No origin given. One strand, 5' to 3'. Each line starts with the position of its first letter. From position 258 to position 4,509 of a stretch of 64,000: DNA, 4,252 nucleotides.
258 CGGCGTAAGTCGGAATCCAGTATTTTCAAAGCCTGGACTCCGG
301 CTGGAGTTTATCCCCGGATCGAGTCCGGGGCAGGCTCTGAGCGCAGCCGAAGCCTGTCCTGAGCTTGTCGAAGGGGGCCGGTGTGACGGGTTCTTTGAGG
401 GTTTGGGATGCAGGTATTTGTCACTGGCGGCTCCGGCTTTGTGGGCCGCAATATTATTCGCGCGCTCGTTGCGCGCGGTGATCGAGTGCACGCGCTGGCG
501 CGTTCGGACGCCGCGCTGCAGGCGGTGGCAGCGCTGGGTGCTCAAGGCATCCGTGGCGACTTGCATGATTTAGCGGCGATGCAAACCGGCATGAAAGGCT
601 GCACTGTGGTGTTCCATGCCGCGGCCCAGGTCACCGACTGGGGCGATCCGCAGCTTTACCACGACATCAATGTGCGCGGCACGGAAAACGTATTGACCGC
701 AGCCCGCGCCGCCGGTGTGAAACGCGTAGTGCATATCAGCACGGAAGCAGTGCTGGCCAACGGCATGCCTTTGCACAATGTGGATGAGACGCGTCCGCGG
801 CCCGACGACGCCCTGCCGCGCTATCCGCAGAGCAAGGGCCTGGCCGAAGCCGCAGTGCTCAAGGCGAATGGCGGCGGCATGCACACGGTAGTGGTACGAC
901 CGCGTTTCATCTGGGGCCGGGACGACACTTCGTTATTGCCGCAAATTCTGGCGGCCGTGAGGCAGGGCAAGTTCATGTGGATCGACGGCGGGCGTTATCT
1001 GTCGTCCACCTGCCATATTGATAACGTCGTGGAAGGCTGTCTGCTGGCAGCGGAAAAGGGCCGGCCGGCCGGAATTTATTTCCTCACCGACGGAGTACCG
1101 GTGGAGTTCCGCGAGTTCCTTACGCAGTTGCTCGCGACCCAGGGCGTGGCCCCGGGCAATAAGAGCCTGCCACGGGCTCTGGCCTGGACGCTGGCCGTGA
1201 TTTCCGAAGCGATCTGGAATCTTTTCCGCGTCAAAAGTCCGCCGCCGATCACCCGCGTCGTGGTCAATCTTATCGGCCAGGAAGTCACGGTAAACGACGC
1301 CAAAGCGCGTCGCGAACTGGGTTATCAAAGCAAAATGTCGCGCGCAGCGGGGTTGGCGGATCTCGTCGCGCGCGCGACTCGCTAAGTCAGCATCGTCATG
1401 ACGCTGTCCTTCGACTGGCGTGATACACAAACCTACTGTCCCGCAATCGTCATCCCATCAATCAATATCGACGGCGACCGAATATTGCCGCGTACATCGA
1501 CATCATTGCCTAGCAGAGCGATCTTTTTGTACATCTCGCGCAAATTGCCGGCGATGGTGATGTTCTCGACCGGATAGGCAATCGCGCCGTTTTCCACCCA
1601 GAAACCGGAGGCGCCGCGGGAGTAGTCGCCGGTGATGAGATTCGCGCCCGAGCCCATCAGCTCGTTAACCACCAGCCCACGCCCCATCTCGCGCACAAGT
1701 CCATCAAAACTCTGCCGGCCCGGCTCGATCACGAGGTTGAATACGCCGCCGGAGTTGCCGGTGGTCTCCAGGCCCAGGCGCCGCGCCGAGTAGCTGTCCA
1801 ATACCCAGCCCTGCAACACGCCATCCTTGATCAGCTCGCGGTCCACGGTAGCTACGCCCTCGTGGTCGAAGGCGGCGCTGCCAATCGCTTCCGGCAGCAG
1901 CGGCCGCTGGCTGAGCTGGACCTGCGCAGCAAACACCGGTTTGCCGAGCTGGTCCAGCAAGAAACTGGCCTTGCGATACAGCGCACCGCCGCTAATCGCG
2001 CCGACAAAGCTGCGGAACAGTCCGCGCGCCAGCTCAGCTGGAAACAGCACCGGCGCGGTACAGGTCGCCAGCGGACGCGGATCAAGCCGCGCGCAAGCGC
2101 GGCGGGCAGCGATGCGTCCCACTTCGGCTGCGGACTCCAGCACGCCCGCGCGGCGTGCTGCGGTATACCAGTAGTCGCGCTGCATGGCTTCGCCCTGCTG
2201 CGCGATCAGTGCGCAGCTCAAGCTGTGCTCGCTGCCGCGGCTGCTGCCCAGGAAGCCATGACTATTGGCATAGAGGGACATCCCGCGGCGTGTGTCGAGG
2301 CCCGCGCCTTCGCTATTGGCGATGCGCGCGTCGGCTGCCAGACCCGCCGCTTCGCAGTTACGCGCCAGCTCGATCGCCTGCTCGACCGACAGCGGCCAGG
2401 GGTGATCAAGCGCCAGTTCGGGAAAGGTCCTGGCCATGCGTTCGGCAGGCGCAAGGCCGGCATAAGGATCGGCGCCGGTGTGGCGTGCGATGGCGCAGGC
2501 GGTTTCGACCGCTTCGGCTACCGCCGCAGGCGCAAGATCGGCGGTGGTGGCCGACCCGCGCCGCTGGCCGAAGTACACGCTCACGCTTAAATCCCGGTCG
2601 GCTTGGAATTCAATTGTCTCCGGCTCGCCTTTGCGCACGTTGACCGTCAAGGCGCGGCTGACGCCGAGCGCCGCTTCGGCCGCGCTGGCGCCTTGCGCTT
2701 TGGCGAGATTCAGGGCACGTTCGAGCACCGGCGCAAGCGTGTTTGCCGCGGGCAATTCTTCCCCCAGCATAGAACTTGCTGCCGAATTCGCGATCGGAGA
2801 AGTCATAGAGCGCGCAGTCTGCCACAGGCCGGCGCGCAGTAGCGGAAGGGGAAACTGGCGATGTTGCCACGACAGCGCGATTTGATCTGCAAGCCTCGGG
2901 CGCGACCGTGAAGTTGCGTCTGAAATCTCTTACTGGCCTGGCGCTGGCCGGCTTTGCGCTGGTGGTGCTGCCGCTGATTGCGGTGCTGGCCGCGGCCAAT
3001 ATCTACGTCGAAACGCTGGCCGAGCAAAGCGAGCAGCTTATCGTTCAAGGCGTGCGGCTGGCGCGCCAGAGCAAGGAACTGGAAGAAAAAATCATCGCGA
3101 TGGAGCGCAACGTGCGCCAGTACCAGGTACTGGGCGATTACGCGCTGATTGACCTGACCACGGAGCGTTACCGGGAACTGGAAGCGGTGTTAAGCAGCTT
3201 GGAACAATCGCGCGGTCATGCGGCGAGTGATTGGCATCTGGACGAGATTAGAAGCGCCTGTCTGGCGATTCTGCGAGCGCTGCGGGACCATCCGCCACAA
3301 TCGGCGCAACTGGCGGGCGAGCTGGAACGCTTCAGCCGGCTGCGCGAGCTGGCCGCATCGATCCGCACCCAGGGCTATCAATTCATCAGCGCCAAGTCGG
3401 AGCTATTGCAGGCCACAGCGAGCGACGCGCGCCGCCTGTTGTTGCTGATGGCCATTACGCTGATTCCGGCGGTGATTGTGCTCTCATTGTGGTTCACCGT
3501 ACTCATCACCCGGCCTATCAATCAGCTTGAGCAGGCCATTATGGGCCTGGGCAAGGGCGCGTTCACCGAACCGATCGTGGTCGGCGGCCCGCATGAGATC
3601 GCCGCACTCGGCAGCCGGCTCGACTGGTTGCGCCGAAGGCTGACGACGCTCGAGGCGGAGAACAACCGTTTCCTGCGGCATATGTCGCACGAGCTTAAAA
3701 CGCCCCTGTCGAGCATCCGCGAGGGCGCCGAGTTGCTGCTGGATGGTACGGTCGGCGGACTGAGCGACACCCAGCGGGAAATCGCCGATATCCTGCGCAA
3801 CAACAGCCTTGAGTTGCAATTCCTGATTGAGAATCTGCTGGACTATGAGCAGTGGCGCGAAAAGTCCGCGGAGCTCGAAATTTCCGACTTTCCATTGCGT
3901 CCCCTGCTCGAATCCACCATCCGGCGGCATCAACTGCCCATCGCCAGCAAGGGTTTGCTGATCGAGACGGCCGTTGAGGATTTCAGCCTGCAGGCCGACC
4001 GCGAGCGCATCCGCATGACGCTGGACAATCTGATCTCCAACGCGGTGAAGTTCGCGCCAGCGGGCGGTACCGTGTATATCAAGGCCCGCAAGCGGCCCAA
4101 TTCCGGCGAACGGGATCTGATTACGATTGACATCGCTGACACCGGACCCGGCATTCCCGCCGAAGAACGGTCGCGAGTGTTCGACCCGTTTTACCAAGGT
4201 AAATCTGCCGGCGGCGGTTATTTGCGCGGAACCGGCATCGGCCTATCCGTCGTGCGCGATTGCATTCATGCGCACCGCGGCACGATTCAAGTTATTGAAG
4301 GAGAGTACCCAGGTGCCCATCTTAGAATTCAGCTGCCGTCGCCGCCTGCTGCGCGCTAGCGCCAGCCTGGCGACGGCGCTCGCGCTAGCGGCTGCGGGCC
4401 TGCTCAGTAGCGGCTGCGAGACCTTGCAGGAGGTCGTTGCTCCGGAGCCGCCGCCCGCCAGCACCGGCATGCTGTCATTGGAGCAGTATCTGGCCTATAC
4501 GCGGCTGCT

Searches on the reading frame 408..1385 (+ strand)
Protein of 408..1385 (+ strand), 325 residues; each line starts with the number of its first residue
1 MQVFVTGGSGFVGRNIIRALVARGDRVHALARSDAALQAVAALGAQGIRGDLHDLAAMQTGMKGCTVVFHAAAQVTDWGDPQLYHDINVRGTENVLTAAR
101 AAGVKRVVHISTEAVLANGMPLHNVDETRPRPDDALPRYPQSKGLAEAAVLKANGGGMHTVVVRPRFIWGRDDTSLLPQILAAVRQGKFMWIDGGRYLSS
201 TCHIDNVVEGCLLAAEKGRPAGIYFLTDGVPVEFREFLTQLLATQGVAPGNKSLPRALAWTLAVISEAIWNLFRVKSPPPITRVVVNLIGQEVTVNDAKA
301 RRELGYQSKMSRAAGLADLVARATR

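Call 4: search_protein_families(library=pfam, proteins=[window:408-1385:+])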
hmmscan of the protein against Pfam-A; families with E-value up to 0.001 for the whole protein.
window:408-1385:+ (325 aa): 9 families
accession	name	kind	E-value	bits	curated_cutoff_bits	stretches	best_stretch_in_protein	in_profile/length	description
PF01073.25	3Beta_HSD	-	2.9e-41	141.8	22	1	5-255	2-279/280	3-beta hydroxysteroid dehydrogenase/isomerase family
PF01370.27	Epimerase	-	7.3e-32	111.1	20.9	1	3-223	1-236/240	NAD dependent epimerase/dehydratase family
PF07993.18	NAD_binding_4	-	7.8e-19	68.3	20.1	1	58-173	82-212/258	Male sterility protein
PF13460.12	NAD_binding_10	-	5.7e-18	65.9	27.2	1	7-166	1-144/184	NAD(P)H-binding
PF16363.11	GDP_Man_Dehyd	-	6.4e-15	55.9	27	1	4-115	1-132/332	GDP-mannose 4,6 dehydratase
PF04321.23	RmlD_sub_bind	-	6.2e-14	52.2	27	1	1-201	1-184/287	RmlD substrate binding domain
PF05368.20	NmrA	-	5.3e-11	43.1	27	1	3-109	5-104/298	NmrA-like family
PF02719.21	Polysacc_synt_2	-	1.5e-09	37.9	20.2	1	3-113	1-129/293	Polysaccharide biosynthesis protein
PF00106.31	adh_short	-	0.00056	19.9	26.6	1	3-65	3-71/195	short chain dehydrogenase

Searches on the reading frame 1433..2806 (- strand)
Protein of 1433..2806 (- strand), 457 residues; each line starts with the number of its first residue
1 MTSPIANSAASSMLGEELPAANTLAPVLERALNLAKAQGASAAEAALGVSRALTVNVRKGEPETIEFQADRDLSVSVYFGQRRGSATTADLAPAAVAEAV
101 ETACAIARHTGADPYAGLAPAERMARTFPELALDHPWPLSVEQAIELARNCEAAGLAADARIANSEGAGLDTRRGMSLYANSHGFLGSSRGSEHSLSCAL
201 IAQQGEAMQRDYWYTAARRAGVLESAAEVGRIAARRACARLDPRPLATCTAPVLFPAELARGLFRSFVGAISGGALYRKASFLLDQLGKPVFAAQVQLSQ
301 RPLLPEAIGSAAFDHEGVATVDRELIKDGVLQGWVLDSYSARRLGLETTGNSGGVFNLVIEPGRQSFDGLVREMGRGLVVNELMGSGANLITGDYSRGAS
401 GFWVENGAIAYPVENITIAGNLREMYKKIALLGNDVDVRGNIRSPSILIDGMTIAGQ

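Call 4: search_protein_families(library=pfam, proteins=[window:1433-2806:-])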
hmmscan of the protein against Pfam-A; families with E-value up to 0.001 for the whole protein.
window:1433-2806:- (457 aa): 3 families
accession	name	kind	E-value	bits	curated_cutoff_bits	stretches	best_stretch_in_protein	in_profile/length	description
PF19289.4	PmbA_TldD_3rd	-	5.5e-71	238.7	22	1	249-456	2-220/220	PmbA/TldA metallopeptidase C-terminal domain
PF19290.4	PmbA_TldD_2nd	-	4.5e-20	72.6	20.9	1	134-241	1-109/109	PmbA/TldA metallopeptidase central domain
PF01523.21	PmbA_TldD_1st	-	1.2e-09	38.6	20.9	1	43-107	1-65/65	PmbA/TldA metallopeptidase domain 1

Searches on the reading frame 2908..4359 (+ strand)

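Call 4: search_protein_families(library=pfam, proteins=[window:2908-4359:+])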
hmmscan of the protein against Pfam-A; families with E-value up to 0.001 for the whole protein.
window:2908-4359:+ (483 aa): 3 families
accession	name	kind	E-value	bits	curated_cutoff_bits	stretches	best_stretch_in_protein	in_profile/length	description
PF02518.31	HATPase_c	-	1.7e-23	83.6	26.4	1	364-478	2-109/111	Histidine kinase-, DNA gyrase B-, and HSP90-like ATPase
PF00512.31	HisKA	-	3.4e-15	56.3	26.9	1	252-316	2-63/66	His Kinase A (phospho-acceptor) domain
PF00672.30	HAMP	-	1.9e-06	28.5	25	1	199-246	5-52/53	HAMP domain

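Call 65: search_protein_families(library=ncbifam, proteins=[window:2908-4359:+], max_evalue=0.01)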
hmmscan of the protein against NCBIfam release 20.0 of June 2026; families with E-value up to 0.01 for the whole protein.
window:2908-4359:+ (483 aa): 82 families (the best 25 are shown)
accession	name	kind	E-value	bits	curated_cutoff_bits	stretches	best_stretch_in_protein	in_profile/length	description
NF008312.0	PRK11100.1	equivalog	1.5e-43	149.4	356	1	168-478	174-474/477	two-component system sensor histidine kinase CreC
NF033092.0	HK_WalK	equivalog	4.1e-43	147.8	725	2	248-477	368-593/594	cell wall metabolism sensor histidine kinase WalK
NF046044.1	PnpS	equivalog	6.6e-43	147.2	400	1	246-477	164-390/390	two-component system histidine kinase PnpS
NF012163.2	BaeS_SmeS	equivalog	2.3e-38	132.3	500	1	173-476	162-456/457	sensor histidine kinase efflux regulator BaeS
TIGR02956.1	TMAO_torS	equivalog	3.8e-35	121.3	676.5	2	254-477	466-681/967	TMAO reductase system sensor histidine kinase/response regulator TorS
NF007004.0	PRK09467.1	equivalog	5.1e-35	121.1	415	1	179-478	159-436/440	two-component system sensor histidine kinase EnvZ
NF007007.0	PRK09470.1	equivalog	9.4e-34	117.1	486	1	175-477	169-458/463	envelope stress sensor histidine kinase CpxA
TIGR01386.1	cztS_silS_copS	subfamily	3.6e-33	115.2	292.55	1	10-464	9-445/457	heavy metal sensor histidine kinase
NF040691.1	MtrAB_MtrB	equivalog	4.4e-33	115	450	1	168-478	180-492/507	MtrAB system histidine kinase MtrB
TIGR02966.1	phoR_proteo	equivalog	2e-32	112.5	334.2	1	244-465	106-322/333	phosphate regulon sensor histidine kinase PhoR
NF045900.1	HisKinCpxALeg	equivalog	2.5e-32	112.2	800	1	181-477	160-450/451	two-component system sensor histidine kinase CpxA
NF007898.0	PRK10604.1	equivalog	1.8e-31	109.8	478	1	181-478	137-423/433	two-component system sensor histidine kinase RstB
NF045911.1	TCSHisKinNblS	equivalog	1.4e-30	106.3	1000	1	246-464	382-606/621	two-component system sensor histidine kinase NblS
NF047465.1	hybrid_HK_LvrA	exception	3.6e-30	104.7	1200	1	238-477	188-421/819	hybrid histidine kinase/response regulator LvrA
NF047874.1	MASE3_PAS_HK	subfamily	6.3e-30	104.6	560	1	252-478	398-625/655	MASE3 domain-containing sensor histidine kinase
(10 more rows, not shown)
